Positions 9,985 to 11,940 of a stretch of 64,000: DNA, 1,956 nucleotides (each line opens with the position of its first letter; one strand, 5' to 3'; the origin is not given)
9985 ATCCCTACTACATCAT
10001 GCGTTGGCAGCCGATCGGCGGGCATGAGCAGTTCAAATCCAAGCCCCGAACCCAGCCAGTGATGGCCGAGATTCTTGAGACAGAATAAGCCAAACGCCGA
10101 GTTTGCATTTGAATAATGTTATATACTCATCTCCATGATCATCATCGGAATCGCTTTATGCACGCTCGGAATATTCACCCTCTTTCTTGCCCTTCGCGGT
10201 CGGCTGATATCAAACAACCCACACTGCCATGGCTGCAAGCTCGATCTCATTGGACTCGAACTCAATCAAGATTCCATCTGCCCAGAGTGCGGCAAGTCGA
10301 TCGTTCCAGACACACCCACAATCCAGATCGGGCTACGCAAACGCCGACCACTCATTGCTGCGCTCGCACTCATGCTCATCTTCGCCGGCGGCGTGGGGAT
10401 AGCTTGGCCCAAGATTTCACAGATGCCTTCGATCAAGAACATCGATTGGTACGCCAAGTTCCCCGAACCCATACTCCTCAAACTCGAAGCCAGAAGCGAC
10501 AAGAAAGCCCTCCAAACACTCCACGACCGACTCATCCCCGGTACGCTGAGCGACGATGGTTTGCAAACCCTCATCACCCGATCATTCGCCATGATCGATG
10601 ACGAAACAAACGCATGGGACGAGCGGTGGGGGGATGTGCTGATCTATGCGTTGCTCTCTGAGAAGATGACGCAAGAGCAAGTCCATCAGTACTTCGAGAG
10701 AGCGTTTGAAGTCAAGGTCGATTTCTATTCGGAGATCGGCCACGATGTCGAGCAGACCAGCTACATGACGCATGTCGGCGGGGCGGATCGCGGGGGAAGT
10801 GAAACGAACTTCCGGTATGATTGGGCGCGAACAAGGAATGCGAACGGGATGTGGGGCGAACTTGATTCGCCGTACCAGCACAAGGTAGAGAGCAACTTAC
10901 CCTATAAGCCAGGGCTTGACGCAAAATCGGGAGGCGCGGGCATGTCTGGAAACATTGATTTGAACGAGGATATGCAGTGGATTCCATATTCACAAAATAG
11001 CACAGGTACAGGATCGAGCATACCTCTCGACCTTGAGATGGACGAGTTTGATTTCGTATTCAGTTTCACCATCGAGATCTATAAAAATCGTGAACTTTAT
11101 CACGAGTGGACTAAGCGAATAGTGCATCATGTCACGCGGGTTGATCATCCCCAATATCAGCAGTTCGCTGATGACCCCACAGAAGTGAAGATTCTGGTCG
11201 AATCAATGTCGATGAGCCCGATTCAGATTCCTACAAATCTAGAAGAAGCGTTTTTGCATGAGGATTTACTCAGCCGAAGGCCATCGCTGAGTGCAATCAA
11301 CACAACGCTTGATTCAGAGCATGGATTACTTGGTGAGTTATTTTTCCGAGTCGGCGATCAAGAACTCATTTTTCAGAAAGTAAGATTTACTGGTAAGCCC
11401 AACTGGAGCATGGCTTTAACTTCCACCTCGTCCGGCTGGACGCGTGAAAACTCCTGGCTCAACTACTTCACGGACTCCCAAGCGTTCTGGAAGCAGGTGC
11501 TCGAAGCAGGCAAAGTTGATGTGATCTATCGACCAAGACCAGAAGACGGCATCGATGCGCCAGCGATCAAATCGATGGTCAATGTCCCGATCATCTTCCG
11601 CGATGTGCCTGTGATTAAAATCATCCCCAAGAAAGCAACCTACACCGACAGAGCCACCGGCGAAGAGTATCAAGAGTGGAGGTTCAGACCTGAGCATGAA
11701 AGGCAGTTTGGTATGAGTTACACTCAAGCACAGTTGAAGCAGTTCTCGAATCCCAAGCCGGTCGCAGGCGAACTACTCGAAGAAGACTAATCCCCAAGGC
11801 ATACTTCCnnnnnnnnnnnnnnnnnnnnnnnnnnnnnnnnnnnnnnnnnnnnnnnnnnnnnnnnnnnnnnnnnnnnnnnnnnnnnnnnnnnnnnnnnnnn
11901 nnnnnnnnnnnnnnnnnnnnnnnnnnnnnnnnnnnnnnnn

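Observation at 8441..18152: Six-gene tandem array of TM / zinc-ribbon / TM anchored paralogues with a divergent extracytoplasmic core (about 9.7 kb)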

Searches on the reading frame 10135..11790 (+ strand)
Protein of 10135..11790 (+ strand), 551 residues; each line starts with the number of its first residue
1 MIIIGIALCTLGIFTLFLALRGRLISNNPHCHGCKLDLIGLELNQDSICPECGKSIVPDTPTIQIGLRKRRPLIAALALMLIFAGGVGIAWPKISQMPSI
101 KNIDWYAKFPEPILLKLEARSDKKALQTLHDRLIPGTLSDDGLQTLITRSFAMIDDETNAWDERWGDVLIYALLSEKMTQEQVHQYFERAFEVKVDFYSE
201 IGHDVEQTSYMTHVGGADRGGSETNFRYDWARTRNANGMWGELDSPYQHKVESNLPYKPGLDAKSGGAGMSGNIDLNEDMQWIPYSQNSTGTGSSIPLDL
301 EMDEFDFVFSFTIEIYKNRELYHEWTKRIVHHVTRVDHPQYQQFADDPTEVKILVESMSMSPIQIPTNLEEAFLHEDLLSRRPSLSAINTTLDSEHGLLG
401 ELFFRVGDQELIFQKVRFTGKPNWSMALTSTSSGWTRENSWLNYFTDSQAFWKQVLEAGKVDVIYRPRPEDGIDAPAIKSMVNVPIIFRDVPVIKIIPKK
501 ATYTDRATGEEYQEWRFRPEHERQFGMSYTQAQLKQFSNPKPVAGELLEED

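Call 3: search_protein_families(library=pfam, proteins=[window:10135-11790:+], max_evalue=1)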
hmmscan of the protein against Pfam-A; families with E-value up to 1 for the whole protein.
window:10135-11790:+ (551 aa): 1 family
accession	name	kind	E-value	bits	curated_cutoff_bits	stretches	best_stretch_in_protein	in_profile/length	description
PF23940.1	DUF7275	-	0.21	11.9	27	0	299-355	58-106/188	Domain of unknown function (DUF7275)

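Call 4: search_protein_families(library=ncbifam, proteins=[window:10135-11790:+], max_evalue=1)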
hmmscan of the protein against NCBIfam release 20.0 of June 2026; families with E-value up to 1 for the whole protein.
window:10135-11790:+ (551 aa): 1 family
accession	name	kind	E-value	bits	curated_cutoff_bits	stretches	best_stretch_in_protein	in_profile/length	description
NF011481.0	PRK14890.1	equivalog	0.061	13.4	61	1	27-57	8-38/61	putative Zn-ribbon RNA-binding protein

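Call 18: search_protein_representatives(protein=window:10135-11790:+)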
Query: 551 residues. Proteins with E-value up to 0.001 (for the whole library): 1797; up to 1e-10: 400; up to 1e-30: 30. The best 150 are listed.
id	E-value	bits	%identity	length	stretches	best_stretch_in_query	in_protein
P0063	0.0e+00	1283.1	100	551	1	1-551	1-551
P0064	9.9e-126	437.1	41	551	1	2-551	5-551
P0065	1.2e-121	423.6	36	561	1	1-550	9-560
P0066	7.1e-118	411.2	35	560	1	2-550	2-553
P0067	9.9e-113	394.2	38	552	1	8-551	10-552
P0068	1.9e-105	370.2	37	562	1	3-518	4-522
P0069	2.2e-98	346.8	35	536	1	3-516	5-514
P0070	2.6e-95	336.7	39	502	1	15-506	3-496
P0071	4.6e-85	302.9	35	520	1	2-520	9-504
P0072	4.5e-84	299.6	37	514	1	3-505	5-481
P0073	4.9e-83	296.2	36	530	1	2-517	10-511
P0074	5.1e-81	289.5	35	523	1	7-494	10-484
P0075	6.2e-78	279.3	31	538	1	3-507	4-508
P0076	1.3e-74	268.3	36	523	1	3-493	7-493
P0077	4.4e-74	266.6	33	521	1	8-496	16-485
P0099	1.6e-22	96.4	32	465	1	4-224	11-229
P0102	3.4e-22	95.3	35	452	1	2-193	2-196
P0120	1.8e-19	86.4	33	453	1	8-225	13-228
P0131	2.7e-18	82.5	33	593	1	8-188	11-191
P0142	7.0e-17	77.8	30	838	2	6-192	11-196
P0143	8.6e-17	77.5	37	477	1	4-193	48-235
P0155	4.5e-16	75.1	30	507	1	4-194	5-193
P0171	2.2e-15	72.9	26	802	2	2-311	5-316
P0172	2.2e-15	72.8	30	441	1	6-197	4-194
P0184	6.3e-15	71.3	31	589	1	8-203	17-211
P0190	9.8e-15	70.7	28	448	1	1-228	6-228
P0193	1.4e-14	70.2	33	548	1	2-190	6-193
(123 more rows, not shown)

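Call 24: search_protein_families(library=padloc, proteins=[window:10135-11790:+], max_evalue=0.1)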
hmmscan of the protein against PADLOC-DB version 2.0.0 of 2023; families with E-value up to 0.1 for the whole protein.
window:10135-11790:+ (551 aa): 0 families

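Call 28: find_homologous_proteins(query=A3, max_evalue=0.00001)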
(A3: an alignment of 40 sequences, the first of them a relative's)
Query A3 (40 sequences) (459 aa, profile of the alignment): 8 proteins with E <= 0.00001 among 8000 candidates.
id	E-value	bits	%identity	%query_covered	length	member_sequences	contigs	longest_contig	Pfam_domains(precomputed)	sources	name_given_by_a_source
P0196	3.7e-143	496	100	100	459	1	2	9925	-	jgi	jgi:hypothetical protein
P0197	1.8e-136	474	34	97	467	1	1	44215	-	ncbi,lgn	-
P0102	2.3e-118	414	42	91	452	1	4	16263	-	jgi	jgi:hypothetical protein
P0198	5.5e-111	390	32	96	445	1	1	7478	-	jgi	-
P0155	1.1e-106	376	25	95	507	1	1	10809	-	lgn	-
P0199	6.5e-105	370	32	95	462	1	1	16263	-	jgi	jgi:hypothetical protein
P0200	5.8e-95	337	28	61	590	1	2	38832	-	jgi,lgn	-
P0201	5.7e-84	301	28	97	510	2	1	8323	-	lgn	-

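Call 29: find_encoding_contigs(protein=P0197, flank=10000, max_places=2)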
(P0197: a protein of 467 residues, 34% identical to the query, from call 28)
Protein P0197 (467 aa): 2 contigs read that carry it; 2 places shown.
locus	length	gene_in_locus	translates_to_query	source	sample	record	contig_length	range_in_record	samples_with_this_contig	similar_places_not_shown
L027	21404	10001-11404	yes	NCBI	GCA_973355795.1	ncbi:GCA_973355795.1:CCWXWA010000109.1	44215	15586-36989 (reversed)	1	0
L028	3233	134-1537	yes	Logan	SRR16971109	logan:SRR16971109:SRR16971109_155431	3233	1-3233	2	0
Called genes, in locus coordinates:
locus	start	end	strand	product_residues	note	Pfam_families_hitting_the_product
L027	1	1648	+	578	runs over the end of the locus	PF01494:FAD_binding_3, PF04820:Trp_halogenase, PF07992:Pyr_redox_2 (faint), PF12831:FAD_oxidored (faint), PF01266:DAO (weak), PF04820:Trp_halogenase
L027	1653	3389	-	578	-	PF00515:TPR_1 (faint), PF07719:TPR_2 (faint), PF07721:TPR_4 (faint), PF13181:TPR_8 (faint), PF13432:TPR_16, PF14559:TPR_19, PF13432:TPR_16 (weak), PF13844:Glyco_transf_41, +5 more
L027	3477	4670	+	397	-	PF13527:Acetyltransf_9, PF00583:Acetyltransf_1 (weak), PF13508:Acetyltransf_7 (weak), PF08445:FR47 (faint), PF17668:Acetyltransf_17, PF13530:SCP2_2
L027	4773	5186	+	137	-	PF00892:EamA, PF10639:TMEM234 (weak)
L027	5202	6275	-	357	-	PF13480:Acetyltransf_6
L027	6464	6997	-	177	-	PF04403:PqiA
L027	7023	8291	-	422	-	PF07607:DUF1570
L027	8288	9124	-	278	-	PF13489:Methyltransf_23 (weak), PF08241:Methyltransf_11, PF13649:Methyltransf_25 (weak)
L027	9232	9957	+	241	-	PF01895:PhoU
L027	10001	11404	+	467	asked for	-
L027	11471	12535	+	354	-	-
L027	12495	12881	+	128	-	-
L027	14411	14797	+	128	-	-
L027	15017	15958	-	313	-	-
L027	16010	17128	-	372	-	PF00217:ATP-gua_Ptrans, PF27454:McsB_C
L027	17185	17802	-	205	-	PF02151:UVR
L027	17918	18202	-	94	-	PF00830:Ribosomal_L28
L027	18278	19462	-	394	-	PF01041:DegT_DnrJ_EryC1, PF01053:Cys_Met_Meta_PP (weak)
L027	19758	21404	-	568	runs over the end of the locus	PF11638:DnaA_N (weak), PF00308:Bac_DnaA, PF08299:Bac_DnaA_C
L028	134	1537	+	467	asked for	-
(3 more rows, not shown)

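Call 30: find_encoding_contigs(protein=P0102, flank=10000, max_places=2)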
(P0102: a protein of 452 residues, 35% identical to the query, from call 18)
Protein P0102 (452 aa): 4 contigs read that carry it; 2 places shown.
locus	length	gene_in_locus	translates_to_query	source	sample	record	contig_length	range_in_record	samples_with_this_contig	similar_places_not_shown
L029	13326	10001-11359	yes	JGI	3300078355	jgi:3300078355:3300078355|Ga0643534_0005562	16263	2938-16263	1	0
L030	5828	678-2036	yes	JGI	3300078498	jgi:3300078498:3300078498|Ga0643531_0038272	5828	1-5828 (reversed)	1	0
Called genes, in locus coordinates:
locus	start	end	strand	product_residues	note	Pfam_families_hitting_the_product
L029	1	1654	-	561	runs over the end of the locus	-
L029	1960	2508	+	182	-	-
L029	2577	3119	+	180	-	PF01257:2Fe-2S_thioredx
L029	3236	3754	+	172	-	PF09990:DUF2231 (weak)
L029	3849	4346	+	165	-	PF04461:YajQ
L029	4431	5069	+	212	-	PF02353:CMAS, PF13489:Methyltransf_23, PF05175:MTS (weak), PF13847:Methyltransf_31, PF08241:Methyltransf_11, PF08242:Methyltransf_12, PF13649:Methyltransf_25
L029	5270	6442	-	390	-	PF01408:GFO_IDH_MocA, PF02629:CoA_binding (faint), PF22725:GFO_IDH_MocA_C3, PF02894:GFO_IDH_MocA_C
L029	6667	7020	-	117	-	PF00085:Thioredoxin, PF13098:Thioredoxin_2, PF13905:Thioredoxin_8 (faint)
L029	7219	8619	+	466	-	-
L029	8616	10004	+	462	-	-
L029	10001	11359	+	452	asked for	-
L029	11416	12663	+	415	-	PF01075:Glyco_transf_9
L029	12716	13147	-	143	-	PF00011:HSP20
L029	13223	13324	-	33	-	?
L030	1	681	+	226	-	?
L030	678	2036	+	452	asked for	-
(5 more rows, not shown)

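Call 31: find_encoding_contigs(protein=P0200, flank=10000, max_places=2)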
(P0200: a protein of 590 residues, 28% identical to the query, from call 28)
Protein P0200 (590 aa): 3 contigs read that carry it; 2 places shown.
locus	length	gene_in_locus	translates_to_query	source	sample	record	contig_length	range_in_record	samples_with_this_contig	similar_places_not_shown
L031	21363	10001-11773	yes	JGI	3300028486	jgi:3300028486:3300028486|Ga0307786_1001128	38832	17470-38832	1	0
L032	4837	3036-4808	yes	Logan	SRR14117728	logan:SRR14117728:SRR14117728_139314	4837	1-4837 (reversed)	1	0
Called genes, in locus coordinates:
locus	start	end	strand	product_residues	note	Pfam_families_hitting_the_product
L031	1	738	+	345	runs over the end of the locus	PF02779:Transket_pyr, PF02780:Transketolase_C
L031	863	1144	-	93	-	-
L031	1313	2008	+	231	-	-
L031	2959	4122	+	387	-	PF13088:BNR_2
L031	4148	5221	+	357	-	PF01757:Acyl_transf_3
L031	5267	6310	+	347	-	PF00005:ABC_tran, PF08352:oligo_HPY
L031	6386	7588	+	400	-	PF02445:NadA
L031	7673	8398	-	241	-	PF01073:3Beta_HSD, PF01370:Epimerase, PF13460:NAD_binding_10 (weak), PF16363:GDP_Man_Dehyd (weak)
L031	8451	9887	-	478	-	PF00890:FAD_binding_2 (weak), PF01134:GIDA (faint), PF01262:AlaDh_PNT_C (faint), PF07992:Pyr_redox_2, PF12831:FAD_oxidored, PF13738:Pyr_redox_3 (weak), PF00070:Pyr_redox, PF02852:Pyr_redox_dim, +3 more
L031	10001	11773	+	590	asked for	-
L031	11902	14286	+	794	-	PF00122:E1-E2_ATPase, PF00702:Hydrolase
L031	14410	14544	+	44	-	-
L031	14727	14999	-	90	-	-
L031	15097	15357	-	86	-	PF05016:ParE_toxin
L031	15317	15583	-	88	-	-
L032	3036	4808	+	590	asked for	-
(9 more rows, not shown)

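Call 36: search_protein_families(library=pfam, alignment_id=A3, max_evalue=0.01)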
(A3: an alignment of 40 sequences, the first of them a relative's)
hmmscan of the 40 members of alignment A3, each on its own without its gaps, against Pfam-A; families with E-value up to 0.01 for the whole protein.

A. member 1, P0196 (459 aa): 0 families

B. families by the number of members that match (of 40 scanned): 5 families
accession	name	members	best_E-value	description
PF18912.6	DZR_2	1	0.0043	Double zinc ribbon domain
PF10894.13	DUF2689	1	0.0058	Protein of unknown function (DUF2689)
PF21349.2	RUBY_RBDX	1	0.0073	Rubrerythrin, rubredoxin-like domain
PF12773.13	DZR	1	0.0082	Double zinc ribbon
PF08209.17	Sgf11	1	0.0094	Sgf11 (transcriptional regulation protein)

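Call 47: list_cluster_members(proteins=[P0142, P0171, P0131, P0184, P0193, P0190, P0172, P0120, P0143, P0099])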
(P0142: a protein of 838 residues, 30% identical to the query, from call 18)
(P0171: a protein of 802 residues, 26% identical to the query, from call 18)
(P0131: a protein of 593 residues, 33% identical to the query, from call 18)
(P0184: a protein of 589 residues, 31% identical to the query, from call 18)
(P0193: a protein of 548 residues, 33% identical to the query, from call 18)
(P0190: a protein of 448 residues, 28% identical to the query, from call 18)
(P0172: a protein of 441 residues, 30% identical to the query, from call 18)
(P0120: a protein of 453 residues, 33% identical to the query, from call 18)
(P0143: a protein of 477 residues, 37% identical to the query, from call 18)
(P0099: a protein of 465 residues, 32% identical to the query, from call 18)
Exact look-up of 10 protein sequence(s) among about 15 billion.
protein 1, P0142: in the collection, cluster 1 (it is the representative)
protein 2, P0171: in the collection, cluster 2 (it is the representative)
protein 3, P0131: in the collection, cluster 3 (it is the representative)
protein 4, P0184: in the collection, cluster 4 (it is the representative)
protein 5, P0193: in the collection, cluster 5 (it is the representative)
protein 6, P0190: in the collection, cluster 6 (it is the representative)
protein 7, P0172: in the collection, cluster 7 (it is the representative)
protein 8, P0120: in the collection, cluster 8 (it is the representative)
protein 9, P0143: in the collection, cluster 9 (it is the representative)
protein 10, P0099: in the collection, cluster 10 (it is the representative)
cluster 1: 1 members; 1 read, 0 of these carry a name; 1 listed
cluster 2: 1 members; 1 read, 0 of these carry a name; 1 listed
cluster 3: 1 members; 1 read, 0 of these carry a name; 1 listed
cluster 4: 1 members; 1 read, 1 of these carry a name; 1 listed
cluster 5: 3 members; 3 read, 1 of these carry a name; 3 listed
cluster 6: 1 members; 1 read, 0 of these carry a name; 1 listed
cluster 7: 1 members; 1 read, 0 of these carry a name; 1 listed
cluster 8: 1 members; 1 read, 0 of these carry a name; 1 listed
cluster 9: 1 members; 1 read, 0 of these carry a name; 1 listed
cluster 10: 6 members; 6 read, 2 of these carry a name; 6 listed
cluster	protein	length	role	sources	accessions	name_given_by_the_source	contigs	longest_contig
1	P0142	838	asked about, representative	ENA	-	-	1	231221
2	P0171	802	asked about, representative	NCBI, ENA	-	-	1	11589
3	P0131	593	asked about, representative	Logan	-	-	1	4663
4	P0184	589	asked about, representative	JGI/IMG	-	hypothetical protein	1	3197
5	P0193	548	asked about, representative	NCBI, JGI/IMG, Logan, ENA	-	-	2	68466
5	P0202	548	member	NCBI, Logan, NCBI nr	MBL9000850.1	MAG: hypothetical protein JNK25_06905 [Phycisphaerae bacterium] | hypothetical protein [Phycisphaerae bacterium]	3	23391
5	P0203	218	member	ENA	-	-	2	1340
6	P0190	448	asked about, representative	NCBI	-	-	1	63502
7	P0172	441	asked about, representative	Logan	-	-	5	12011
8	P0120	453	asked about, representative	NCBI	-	-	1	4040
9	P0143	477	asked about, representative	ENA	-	-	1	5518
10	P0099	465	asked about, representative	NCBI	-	-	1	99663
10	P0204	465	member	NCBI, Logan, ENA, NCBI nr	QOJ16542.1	MAG: hypothetical protein HRU76_02570 [Phycisphaeraceae bacterium]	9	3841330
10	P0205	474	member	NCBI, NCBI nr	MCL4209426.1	MAG: hypothetical protein KJZ68_02075 [Phycisphaerales bacterium] | hypothetical protein [Phycisphaerales bacterium]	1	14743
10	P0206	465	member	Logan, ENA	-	-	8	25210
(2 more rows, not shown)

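Call 53: find_encoding_contigs(protein=P0155, flank=8000, max_places=1)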
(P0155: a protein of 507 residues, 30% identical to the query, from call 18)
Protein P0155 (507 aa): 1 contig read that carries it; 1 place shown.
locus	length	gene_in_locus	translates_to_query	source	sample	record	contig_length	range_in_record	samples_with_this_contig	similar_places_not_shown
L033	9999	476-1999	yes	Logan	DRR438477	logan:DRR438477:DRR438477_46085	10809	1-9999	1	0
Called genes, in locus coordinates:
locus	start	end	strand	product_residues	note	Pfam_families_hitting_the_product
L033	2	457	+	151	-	?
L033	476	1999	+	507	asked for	-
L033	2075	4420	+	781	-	PF14849:YidC_periplas (weak), PF02096:60KD_IMP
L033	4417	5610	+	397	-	PF00730:HhH-GPD, PF00633:HHH (weak), PF14815:NUDIX_4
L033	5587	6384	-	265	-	-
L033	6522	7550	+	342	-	-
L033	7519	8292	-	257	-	PF01048:PNP_UDP_1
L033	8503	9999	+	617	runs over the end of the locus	PF25954:Beta-barrel_RND_2 (weak), PF25990:Beta-barrel_YknX (faint), PF25967:RND-MFP_C (faint), PF25975:CzcB_C (weak), PF25989:YknX_C (weak)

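Call 54: find_encoding_contigs(protein=P0198, flank=8000, max_places=1)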
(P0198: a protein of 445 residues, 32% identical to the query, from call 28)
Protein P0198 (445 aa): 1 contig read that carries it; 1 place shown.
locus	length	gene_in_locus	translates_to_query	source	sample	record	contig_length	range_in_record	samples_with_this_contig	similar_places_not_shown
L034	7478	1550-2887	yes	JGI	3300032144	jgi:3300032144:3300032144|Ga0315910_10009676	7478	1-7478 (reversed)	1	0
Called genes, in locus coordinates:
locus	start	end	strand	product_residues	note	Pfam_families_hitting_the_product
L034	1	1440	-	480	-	?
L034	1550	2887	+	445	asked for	-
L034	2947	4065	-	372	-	PF05222:AlaDh_PNT_N, PF01262:AlaDh_PNT_C, PF02826:2-Hacid_dh_C (weak)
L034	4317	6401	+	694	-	-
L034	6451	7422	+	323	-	PF00890:FAD_binding_2 (faint), PF03486:HI0933_like (faint), PF07992:Pyr_redox_2, PF13738:Pyr_redox_3, PF00070:Pyr_redox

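Call 55: find_encoding_contigs(protein=P0201, flank=8000, max_places=1)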
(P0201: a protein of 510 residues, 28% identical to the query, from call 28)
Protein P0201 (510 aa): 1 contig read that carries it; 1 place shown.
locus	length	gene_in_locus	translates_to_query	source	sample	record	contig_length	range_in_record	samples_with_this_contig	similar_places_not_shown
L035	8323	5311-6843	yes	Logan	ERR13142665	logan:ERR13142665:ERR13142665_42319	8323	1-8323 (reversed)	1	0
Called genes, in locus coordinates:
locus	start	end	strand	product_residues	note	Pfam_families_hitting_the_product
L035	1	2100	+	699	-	?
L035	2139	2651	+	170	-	-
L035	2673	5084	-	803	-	PF00069:Pkinase, PF07714:PK_Tyr_Ser-Thr, PF13374:TPR_10 (weak)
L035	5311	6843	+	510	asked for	-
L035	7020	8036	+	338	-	-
